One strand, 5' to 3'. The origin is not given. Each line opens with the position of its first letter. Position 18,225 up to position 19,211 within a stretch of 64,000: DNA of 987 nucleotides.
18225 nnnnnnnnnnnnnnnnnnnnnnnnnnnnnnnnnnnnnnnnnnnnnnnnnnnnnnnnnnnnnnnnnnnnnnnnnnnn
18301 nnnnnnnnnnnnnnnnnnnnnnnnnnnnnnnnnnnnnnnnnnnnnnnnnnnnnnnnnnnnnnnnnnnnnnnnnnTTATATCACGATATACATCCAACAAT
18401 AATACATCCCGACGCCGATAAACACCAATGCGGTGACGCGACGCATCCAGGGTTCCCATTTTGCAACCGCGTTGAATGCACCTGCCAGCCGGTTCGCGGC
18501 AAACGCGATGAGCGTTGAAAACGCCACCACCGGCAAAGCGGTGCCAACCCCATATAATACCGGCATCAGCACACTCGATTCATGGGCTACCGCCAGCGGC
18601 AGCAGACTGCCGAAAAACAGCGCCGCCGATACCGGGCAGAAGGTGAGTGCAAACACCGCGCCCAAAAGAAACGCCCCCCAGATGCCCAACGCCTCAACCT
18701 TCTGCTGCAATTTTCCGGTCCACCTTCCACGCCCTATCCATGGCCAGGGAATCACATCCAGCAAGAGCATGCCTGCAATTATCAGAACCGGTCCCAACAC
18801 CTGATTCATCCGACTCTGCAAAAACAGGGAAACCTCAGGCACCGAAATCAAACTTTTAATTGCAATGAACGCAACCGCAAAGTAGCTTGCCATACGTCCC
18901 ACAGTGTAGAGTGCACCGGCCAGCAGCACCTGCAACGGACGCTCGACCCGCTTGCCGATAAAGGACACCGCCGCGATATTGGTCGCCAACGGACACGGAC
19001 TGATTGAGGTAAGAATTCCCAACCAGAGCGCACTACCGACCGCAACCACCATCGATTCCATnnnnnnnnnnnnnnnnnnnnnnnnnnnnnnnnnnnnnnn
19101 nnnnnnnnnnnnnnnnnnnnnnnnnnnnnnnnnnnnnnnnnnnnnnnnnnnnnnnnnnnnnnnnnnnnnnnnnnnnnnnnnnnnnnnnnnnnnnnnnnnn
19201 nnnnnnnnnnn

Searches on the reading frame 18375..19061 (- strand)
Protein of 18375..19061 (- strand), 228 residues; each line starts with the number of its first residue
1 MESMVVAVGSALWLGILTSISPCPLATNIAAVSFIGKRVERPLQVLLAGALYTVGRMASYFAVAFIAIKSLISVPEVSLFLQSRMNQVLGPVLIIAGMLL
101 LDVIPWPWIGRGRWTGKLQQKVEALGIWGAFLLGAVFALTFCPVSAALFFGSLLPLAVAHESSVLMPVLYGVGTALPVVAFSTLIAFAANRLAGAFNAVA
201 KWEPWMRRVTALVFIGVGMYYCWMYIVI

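Call 26: search_protein_families(library=ncbifam, proteins=[window:18375-19061:-], max_evalue=0.001)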
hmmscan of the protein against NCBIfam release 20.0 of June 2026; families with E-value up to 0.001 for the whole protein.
window:18375-19061:- (228 aa): 1 family
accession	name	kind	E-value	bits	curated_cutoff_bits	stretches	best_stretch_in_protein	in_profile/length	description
NF040495.1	tranport_ArsG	equivalog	1.1e-85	286.6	200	1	4-226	3-225/225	aromatic aminobenezylarsenical efflux permease ArsG family transporter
